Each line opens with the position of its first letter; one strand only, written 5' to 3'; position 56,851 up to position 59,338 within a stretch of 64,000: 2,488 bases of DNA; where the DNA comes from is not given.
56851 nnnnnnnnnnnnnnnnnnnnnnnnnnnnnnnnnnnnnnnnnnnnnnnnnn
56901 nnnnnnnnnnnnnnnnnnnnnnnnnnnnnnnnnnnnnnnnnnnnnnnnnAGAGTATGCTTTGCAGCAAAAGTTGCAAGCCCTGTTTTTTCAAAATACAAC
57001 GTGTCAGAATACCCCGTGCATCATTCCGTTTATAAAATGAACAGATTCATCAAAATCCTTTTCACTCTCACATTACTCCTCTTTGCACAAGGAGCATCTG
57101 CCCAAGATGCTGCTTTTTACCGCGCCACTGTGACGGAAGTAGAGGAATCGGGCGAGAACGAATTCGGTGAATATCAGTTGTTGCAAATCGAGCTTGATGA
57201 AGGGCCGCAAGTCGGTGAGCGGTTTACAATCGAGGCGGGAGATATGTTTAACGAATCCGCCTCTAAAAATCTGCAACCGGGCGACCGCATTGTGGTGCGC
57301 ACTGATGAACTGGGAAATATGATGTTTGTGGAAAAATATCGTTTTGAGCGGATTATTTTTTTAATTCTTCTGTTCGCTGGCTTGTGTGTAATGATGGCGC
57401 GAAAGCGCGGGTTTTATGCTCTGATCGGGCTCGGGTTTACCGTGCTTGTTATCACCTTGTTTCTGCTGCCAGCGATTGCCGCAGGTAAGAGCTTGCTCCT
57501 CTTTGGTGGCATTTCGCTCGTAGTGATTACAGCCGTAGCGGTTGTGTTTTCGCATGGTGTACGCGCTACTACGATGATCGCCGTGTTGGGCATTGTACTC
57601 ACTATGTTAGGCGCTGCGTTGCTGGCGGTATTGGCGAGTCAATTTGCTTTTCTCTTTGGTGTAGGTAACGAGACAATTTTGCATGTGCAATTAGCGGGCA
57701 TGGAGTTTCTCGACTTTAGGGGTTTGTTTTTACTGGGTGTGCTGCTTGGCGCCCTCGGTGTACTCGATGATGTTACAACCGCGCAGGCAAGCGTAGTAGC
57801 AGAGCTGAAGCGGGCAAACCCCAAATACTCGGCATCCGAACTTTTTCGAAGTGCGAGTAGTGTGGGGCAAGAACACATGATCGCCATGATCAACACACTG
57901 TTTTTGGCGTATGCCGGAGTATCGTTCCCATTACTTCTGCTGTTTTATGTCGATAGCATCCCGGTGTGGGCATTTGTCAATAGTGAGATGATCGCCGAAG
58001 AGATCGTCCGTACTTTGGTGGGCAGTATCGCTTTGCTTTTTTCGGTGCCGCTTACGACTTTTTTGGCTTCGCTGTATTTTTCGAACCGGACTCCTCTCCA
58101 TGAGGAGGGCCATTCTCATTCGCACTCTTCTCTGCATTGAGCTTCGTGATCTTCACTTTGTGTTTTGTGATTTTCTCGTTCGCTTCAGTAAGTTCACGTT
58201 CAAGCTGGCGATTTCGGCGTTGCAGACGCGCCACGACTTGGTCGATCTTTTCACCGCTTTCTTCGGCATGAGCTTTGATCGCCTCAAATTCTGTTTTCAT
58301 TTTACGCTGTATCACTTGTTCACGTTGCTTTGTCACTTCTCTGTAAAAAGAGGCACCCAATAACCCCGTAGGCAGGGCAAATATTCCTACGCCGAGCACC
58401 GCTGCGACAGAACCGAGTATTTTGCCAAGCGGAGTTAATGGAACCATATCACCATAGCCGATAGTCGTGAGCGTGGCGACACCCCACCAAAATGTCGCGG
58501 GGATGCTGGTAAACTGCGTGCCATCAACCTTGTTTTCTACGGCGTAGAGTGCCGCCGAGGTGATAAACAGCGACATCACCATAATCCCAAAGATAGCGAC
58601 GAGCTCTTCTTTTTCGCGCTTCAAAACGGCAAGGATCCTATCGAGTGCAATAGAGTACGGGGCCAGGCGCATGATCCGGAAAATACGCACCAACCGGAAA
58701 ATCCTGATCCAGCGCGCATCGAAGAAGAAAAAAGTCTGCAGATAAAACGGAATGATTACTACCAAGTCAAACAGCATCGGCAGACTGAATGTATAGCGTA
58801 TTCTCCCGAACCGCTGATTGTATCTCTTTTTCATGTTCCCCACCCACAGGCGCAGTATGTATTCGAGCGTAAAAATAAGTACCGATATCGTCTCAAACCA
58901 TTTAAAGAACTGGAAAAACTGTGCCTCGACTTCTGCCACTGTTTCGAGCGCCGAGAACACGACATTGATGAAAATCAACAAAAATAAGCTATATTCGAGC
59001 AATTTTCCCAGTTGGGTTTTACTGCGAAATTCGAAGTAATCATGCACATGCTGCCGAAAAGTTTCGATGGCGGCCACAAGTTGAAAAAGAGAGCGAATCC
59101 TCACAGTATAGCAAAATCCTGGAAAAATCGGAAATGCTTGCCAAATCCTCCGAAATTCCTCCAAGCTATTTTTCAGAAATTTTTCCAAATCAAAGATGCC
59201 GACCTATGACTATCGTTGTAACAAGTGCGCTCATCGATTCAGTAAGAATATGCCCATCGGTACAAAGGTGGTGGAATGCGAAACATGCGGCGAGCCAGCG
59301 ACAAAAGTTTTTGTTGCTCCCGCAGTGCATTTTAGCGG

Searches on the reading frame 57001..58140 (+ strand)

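Call 8: search_protein_families(library=pfam, proteins=[window:57001-58140:+], max_evalue=0.01)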
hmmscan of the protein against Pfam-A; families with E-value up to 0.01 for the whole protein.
window:57001-58140:+ (379 aa): 1 family
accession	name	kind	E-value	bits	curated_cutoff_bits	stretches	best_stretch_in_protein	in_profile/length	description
PF07907.16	YibE_F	-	2e-62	211.3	27.2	1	118-357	1-240/241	YibE/F-like protein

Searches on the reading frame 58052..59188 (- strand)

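Call 13: search_protein_families(library=pfam, proteins=[window:58052-59188:-], max_evalue=0.001)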
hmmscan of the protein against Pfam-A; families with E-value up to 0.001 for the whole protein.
window:58052-59188:- (378 aa): 2 families
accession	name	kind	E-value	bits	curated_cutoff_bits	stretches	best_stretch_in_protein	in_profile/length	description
PF00520.37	Ion_trans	-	2.8e-29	102.5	25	1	63-285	3-237/241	Ion transport protein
PF07885.22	Ion_trans_2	-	5.3e-12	45.9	22.5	1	203-280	2-76/79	Ion channel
